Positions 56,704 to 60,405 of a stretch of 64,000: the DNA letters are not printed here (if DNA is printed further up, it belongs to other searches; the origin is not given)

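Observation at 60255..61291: A low-GC GT2 glycosyltransferase gene is inserted between addB and addA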

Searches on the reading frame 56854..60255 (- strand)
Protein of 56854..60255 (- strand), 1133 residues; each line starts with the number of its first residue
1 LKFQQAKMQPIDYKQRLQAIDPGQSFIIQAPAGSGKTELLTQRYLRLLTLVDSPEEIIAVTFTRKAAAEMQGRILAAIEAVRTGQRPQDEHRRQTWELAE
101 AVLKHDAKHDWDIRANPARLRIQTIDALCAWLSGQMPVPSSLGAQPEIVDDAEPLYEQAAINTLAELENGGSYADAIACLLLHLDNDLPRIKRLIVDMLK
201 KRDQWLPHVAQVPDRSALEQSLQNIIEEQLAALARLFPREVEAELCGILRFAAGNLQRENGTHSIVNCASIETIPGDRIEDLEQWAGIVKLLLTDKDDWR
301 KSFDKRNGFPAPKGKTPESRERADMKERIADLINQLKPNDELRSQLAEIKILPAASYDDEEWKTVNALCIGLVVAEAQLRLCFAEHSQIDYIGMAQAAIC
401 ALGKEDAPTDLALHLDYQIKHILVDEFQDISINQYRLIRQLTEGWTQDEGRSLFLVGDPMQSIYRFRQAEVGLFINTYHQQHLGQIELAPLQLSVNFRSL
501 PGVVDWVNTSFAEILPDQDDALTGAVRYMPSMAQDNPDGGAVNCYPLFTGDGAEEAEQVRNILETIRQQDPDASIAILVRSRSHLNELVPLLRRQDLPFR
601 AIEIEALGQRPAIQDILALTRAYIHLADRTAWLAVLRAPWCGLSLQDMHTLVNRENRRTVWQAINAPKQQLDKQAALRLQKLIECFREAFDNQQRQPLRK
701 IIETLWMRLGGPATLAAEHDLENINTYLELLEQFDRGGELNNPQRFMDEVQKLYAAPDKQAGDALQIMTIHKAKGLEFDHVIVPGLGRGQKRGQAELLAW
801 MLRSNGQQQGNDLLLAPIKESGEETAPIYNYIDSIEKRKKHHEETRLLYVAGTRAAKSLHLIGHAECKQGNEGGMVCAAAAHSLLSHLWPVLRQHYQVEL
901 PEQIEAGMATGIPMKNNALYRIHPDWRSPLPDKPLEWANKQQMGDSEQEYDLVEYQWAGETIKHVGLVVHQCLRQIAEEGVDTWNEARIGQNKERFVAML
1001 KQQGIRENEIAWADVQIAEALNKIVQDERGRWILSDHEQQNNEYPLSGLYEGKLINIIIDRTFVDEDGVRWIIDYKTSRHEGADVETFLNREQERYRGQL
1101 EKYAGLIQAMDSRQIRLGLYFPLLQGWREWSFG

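Call 6: search_protein_families(library=pfam, proteins=[window:56854-60255:-], max_evalue=0.01)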
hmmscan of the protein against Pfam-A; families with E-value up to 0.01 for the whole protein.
window:56854-60255:- (1133 aa): 8 families
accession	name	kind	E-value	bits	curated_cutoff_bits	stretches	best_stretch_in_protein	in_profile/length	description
PF00580.27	UvrD-helicase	-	3e-38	132.5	23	1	18-479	7-268/271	UvrD/REP helicase N-terminal domain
PF13361.12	UvrD_C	-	1.4e-26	94.2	25.6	1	492-863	2-347/350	UvrD-like helicase C-terminal domain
PF13245.12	AAA_19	-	2.1e-16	60.7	25.1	2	417-467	89-134/134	AAA domain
PF13538.12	UvrD_C_2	-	6.5e-10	39.2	27.4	1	767-784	4-23/52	UvrD-like helicase C-terminal domain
PF12705.13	PDDEXK_1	-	2.5e-05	24.8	22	1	964-1111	36-173/247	PD-(D/E)XK nuclease superfamily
PF01443.25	Viral_helicase1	-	0.0001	22.7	21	0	27-79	2-51/228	Viral superfamily 1 RNA helicase core domain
PF13401.12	AAA_22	-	0.00065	20.4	27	0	419-459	85-124/130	AAA domain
PF13604.12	AAA_30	-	0.0034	17.6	27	0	24-75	19-67/191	AAA domain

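Call 9: find_related_loci(query=window:56854-60255:-, collection=genome_contigs, flank=8000)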
Query window:56854-60255:- (1133 aa) in genome_contigs; peptide patterns used: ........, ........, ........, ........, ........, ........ (x = any residue, [..] = any of these).
90 stretches matched a pattern; 1 encode a relative of the query (tblastn E <= 1e-3); 1 distinct loci.
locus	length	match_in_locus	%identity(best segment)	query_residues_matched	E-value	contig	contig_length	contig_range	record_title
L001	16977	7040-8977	21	26-946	1e-15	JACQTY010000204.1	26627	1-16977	MAG: Chloroflexi bacterium isolate NC_groundwater_1423_Ag_S-0.65um_59_50 S_p65_S5_coassembly_k141_4130634, whole genome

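Call 34: search_protein_families(library=ncbifam, proteins=[window:56854-60234:-], max_evalue=0.001)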
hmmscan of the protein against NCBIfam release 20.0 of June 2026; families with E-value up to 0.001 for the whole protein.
window:56854-60234:- (1126 aa): 16 families
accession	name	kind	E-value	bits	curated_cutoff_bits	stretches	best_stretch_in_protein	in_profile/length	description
TIGR02784.1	addA_alphas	equivalog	4.1e-71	240.7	860.75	2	9-569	3-556/1138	double-strand break repair helicase AddA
TIGR02785.1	addA_Gpos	equivalog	6.5e-59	199.8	707.65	4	301-509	275-485/1234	helicase-exonuclease AddAB subunit AddA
NF010485.0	PRK13909.1-2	equivalog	7.6e-59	199.8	650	2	405-859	325-706/909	RecB-like helicase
NF010487.0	PRK13909.1-4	equivalog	4.1e-49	167.6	759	3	387-591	303-501/924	RecB-like helicase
TIGR00609.1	recB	equivalog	5.6e-48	163.8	696.05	3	404-528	364-476/1175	exodeoxyribonuclease V subunit beta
TIGR01073.1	pcrA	equivalog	8.5e-44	150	911.2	2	405-782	203-573/725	DNA helicase PcrA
TIGR01075.1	uvrD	equivalog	4.4e-41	141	1144.45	2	407-783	204-574/715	DNA helicase II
NF008743.0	PRK11773.1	equivalog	2.7e-40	138.4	965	2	407-781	209-577/720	DNA helicase II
TIGR01074.1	rep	equivalog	2.2e-34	118.7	951.45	2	410-779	205-573/668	DNA helicase Rep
NF010484.0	PRK13909.1-1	equivalog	3e-31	108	1074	3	397-507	329-438/945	RecB-like helicase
NF010486.0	PRK13909.1-3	equivalog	6.5e-31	107.2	1109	3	406-513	325-432/921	RecB-like helicase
NF008276.0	PRK11054.1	equivalog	2.8e-27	95.5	543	2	377-491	404-505/684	DNA helicase IV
NF008172.0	PRK10919.1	equivalog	3e-22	78.6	1168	2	410-783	206-577/673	DNA helicase Rep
NF008128.0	PRK10876.1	equivalog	3e-22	78.1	1697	2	404-506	370-463/1181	exodeoxyribonuclease V subunit beta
NF041464.1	HelD_BACSU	equivalog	1.6e-05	23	419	0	409-499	544-625/779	RNA polymerase recycling motor HelD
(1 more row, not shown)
